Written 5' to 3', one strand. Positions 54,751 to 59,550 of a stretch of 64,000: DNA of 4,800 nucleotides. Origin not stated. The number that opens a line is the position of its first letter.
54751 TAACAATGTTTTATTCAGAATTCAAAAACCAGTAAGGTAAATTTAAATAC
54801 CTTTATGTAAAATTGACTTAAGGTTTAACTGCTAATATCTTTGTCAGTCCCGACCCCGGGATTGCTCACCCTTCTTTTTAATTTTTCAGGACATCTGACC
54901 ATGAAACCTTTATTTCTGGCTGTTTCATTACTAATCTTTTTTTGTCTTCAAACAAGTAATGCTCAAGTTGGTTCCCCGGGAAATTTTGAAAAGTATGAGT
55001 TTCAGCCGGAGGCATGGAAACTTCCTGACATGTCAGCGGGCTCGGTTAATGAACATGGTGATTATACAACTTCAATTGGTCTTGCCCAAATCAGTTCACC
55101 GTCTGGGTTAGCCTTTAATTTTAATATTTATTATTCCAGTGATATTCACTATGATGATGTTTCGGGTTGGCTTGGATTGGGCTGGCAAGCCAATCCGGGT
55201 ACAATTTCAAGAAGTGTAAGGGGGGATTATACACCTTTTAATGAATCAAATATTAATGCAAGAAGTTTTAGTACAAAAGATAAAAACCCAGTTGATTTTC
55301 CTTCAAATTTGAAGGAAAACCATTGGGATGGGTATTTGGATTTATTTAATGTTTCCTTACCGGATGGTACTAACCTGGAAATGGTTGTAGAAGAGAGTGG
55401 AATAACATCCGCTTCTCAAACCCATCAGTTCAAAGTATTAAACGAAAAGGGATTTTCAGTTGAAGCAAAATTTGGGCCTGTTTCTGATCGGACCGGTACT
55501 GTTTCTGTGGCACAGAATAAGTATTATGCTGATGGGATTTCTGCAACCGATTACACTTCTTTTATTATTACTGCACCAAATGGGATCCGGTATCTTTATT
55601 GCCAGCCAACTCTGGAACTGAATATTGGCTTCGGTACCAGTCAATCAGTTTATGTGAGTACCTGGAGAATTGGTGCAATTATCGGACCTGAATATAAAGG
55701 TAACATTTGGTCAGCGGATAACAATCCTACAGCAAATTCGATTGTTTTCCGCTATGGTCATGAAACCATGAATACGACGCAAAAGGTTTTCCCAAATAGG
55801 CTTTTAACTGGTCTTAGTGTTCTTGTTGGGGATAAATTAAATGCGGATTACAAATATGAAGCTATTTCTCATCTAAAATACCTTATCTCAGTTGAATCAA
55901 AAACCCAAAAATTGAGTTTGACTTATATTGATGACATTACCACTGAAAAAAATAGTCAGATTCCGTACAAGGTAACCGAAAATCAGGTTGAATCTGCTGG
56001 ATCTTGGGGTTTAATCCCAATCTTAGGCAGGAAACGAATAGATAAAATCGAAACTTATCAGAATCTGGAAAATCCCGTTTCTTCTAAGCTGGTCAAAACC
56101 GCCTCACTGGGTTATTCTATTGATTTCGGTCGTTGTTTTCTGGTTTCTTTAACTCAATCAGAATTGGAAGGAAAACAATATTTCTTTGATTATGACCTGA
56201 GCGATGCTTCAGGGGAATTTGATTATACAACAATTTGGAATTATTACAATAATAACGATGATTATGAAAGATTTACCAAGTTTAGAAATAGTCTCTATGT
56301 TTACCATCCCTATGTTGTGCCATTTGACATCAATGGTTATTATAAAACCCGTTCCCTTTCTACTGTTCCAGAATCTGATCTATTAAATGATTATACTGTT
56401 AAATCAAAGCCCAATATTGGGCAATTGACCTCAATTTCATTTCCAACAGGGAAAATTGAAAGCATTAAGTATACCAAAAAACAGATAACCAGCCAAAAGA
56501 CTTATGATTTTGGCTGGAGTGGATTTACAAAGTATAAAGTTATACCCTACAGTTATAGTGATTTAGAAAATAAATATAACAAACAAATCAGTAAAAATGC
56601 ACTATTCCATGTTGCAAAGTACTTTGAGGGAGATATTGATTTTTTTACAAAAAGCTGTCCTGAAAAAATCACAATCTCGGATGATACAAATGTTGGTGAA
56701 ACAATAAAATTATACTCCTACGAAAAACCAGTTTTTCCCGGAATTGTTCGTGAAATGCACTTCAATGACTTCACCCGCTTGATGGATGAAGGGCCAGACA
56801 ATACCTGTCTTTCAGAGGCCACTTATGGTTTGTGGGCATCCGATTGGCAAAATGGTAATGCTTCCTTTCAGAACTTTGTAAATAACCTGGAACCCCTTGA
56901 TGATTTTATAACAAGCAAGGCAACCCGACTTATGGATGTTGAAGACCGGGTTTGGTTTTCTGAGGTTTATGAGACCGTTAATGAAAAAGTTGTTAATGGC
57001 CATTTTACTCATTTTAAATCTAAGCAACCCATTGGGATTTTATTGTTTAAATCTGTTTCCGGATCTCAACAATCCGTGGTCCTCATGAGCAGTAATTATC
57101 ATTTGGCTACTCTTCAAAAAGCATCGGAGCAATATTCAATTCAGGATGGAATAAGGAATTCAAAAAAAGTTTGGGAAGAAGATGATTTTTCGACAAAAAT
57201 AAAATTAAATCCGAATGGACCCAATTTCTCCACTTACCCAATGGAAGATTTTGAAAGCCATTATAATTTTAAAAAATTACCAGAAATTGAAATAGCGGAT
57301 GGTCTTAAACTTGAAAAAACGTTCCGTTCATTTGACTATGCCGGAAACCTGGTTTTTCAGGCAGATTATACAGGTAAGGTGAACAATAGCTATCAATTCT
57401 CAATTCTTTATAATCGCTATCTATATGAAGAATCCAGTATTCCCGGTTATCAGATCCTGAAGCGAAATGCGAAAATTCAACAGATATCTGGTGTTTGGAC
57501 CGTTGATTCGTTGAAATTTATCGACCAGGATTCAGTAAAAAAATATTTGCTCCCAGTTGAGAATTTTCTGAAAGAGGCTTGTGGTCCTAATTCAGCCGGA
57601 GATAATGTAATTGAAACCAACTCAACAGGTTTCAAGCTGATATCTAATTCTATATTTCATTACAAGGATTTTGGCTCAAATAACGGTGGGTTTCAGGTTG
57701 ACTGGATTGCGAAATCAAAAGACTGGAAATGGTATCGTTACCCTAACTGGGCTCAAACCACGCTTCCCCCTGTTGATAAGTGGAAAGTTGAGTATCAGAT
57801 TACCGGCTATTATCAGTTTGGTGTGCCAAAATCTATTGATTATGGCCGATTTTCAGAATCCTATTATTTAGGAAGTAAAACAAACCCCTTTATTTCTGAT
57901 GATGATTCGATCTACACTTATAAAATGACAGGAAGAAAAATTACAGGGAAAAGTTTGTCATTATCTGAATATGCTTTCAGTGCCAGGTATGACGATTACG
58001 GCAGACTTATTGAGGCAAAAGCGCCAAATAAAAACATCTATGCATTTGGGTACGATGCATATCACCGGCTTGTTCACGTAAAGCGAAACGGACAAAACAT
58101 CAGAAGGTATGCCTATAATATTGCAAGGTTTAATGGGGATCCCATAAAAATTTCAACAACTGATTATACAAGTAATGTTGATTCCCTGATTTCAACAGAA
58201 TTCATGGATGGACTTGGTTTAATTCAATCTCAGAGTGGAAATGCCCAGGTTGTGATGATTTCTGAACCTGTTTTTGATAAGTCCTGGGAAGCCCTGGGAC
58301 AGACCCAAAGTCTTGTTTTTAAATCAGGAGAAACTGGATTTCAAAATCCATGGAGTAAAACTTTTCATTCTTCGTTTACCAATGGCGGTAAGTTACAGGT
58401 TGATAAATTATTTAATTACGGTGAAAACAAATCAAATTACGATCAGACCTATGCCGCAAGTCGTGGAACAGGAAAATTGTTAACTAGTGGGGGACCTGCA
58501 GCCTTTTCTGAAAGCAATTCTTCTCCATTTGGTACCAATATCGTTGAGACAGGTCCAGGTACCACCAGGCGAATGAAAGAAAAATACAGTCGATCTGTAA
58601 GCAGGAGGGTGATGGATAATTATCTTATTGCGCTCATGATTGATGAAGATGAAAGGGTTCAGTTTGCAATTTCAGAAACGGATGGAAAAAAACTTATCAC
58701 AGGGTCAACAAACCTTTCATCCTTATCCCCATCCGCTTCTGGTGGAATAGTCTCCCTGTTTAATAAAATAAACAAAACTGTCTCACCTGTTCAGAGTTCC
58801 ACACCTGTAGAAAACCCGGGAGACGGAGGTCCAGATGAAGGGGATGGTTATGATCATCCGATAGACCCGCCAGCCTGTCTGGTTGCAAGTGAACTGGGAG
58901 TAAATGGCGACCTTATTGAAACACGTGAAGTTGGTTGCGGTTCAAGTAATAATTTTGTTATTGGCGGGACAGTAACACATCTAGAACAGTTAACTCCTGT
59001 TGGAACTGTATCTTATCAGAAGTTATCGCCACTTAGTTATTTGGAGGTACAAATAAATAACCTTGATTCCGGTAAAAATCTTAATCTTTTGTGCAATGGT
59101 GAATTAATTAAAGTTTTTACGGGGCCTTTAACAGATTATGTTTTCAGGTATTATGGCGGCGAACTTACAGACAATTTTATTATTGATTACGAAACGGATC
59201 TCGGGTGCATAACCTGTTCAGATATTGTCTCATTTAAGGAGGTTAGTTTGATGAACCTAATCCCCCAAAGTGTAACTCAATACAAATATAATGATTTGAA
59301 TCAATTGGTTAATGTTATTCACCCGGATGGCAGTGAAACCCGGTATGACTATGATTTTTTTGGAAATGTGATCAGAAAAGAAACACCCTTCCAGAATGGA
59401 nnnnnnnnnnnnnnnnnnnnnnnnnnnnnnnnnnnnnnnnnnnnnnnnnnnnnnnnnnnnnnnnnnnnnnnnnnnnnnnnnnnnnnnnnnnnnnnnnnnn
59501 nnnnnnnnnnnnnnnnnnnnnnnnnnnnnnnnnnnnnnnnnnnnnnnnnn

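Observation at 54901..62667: Giant Sec-secreted RHS polymorphic toxin with downstream NTF2-fold immunity gene; possible Tc-toxin-like BC fusion architecture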

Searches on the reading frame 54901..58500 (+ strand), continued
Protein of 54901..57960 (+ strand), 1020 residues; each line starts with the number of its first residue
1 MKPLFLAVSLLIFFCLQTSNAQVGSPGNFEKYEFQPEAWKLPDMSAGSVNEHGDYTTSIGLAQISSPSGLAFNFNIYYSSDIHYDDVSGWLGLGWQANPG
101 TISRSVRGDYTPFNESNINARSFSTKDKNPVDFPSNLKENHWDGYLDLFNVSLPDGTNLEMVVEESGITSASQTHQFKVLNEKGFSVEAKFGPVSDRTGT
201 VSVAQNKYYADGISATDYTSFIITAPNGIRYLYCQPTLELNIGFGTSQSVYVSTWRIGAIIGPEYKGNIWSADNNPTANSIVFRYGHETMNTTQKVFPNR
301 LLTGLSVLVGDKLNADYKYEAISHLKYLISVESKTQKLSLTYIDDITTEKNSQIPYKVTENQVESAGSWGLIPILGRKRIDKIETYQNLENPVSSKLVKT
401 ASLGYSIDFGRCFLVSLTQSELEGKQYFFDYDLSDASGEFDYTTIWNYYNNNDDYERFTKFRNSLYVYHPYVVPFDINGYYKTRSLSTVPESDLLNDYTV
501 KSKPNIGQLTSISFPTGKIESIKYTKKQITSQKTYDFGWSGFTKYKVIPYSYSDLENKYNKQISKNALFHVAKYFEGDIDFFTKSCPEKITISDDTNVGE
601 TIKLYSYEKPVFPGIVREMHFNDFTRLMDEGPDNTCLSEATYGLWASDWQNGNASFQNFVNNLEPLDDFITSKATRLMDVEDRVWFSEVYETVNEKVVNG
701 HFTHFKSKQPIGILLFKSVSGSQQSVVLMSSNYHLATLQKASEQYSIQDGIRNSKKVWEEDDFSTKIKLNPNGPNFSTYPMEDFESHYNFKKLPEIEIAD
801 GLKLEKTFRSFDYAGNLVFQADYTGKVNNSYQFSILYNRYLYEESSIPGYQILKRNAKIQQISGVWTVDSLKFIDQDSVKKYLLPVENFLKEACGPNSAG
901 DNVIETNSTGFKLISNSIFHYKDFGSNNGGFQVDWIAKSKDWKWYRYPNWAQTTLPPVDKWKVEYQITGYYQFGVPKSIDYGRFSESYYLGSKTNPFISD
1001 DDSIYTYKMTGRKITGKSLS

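Call 52: search_protein_families(library=pfam, proteins=[P0017, P0042, P0033, P0029, P0071], max_evalue=0.1)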
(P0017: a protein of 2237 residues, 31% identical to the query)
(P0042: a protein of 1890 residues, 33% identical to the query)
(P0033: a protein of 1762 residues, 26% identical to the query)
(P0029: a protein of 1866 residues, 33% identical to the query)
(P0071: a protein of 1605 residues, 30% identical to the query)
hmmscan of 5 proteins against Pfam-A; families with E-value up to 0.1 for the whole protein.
P0017 (2237 aa): 2 families
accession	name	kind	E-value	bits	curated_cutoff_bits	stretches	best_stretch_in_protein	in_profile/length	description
PF05593.20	RHS_repeat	-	2.5e-14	53.7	22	3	877-913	1-37/38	RHS Repeat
PF20041.5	DUF6443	-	9.3e-08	32.8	27.8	1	934-1034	16-117/137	Domain of unknown function (DUF6443)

P0042 (1890 aa): 2 families
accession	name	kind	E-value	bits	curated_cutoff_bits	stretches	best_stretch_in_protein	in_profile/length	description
PF20041.5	DUF6443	-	1.4e-13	51.7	27.8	1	992-1086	25-121/137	Domain of unknown function (DUF6443)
PF05593.20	RHS_repeat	-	6.5e-05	23.7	22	1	923-948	7-32/38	RHS Repeat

P0033 (1762 aa): 3 families
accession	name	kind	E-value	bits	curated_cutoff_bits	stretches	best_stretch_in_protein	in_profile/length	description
PF05593.20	RHS_repeat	-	1.1e-24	86.7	22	3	928-960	6-38/38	RHS Repeat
PF20041.5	DUF6443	-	8.3e-16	58.9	27.8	1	985-1092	12-122/137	Domain of unknown function (DUF6443)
PF15283.12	DUF4595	-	0.00094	19.6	34.2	0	895-971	32-110/202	Domain of unknown function (DUF4595) with porin-like fold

P0029 (1866 aa): 3 families
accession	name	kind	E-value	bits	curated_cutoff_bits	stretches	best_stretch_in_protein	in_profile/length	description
PF05593.20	RHS_repeat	-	1.4e-14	54.5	22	1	904-931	1-28/38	RHS Repeat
PF20041.5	DUF6443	-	1.6e-11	45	27.8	1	960-1068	5-122/137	Domain of unknown function (DUF6443)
PF03534.18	SpvB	-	0.0063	16.2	22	1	47-107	3-59/287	Salmonella virulence plasmid 65kDa B protein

P0071 (1605 aa): 2 families
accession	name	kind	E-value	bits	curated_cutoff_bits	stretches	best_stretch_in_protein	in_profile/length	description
PF05593.20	RHS_repeat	-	2.1e-25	88.9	22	4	830-866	1-37/38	RHS Repeat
PF20041.5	DUF6443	-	4.9e-11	43.4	27.8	1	890-978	12-107/137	Domain of unknown function (DUF6443)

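Call 64: list_cluster_members(proteins=[P0017, P0042, P0033, P0029, P0126, P0071, P0036, P0053, P0040, P0022])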
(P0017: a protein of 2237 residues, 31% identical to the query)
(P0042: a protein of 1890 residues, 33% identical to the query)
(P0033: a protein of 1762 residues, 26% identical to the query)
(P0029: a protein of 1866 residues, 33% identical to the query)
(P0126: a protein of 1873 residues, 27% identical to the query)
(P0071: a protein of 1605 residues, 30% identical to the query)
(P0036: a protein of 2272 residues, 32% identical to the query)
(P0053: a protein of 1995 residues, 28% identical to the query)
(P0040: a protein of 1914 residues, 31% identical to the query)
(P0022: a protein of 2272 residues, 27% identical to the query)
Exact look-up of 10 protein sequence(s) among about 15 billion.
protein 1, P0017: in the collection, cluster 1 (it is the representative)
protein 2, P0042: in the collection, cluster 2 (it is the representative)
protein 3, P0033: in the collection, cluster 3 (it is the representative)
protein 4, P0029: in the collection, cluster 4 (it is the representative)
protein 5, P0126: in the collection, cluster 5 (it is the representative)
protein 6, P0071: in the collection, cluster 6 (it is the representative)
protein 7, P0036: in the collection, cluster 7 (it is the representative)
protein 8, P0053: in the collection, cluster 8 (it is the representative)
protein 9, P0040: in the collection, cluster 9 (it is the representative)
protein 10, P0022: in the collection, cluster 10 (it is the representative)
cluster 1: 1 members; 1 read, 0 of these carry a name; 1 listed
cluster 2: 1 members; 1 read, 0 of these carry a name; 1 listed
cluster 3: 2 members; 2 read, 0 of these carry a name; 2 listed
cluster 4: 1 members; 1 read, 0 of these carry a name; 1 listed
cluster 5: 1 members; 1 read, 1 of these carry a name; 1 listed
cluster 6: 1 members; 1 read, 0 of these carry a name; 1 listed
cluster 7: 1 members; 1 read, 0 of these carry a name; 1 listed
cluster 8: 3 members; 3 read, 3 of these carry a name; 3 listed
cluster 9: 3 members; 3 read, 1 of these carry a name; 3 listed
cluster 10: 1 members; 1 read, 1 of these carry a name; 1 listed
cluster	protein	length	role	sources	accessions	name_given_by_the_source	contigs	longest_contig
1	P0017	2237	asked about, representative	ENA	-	-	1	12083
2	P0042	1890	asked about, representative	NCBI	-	-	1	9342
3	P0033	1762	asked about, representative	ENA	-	-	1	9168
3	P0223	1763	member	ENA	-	-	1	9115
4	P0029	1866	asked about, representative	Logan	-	-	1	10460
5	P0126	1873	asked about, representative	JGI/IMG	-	YD repeat-containing protein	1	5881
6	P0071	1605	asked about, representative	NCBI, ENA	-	-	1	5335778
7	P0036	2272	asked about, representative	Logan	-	-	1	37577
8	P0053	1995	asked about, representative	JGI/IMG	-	RHS repeat-associated protein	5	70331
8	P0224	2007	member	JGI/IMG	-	RHS repeat-associated protein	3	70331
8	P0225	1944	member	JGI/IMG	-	RHS repeat-associated protein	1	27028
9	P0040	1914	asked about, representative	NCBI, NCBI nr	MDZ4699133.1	MAG: RHS repeat-associated core domain-containing protein [Rhodothermales bacterium] | RHS repeat-associated core domain-containing protein [Rhodothermales bacterium]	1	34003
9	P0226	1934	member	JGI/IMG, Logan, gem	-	-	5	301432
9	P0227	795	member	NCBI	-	-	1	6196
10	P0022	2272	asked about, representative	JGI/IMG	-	RHS repeat-associated protein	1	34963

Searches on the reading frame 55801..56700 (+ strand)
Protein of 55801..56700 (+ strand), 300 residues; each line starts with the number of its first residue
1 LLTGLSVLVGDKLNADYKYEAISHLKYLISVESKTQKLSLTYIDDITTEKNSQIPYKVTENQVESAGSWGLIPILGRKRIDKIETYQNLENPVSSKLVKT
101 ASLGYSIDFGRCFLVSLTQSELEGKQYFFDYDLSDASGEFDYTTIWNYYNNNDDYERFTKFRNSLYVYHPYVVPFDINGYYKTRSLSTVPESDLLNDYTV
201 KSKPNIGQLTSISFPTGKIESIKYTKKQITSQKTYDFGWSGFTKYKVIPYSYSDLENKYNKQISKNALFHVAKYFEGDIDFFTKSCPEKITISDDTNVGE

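Call 23: search_protein_families(library=pfam, proteins=[window:55801-56700:+], max_evalue=5)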
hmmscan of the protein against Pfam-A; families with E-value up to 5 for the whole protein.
window:55801-56700:+ (300 aa): 1 family
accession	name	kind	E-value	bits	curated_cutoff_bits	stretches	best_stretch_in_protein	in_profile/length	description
PF06868.16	DUF1257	-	0.093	13.4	22.2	1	12-71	41-102/103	Protein of unknown function (DUF1257)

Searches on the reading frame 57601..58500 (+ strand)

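Call 23: search_protein_families(library=pfam, proteins=[window:57601-58500:+], max_evalue=5)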
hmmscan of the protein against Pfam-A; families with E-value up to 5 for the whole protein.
window:57601-58500:+ (300 aa): 1 family
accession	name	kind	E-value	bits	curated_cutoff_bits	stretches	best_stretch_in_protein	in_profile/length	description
PF05593.20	RHS_repeat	-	2.1e-05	25.3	22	1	130-161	1-33/38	RHS Repeat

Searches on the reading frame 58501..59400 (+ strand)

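Call 23: search_protein_families(library=pfam, proteins=[window:58501-59400:+], max_evalue=5)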
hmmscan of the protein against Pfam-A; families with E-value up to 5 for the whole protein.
window:58501-59400:+ (300 aa): 1 family
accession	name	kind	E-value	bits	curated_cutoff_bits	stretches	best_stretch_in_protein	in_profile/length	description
PF05593.20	RHS_repeat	-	4.6e-05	24.2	22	1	263-291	1-29/38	RHS Repeat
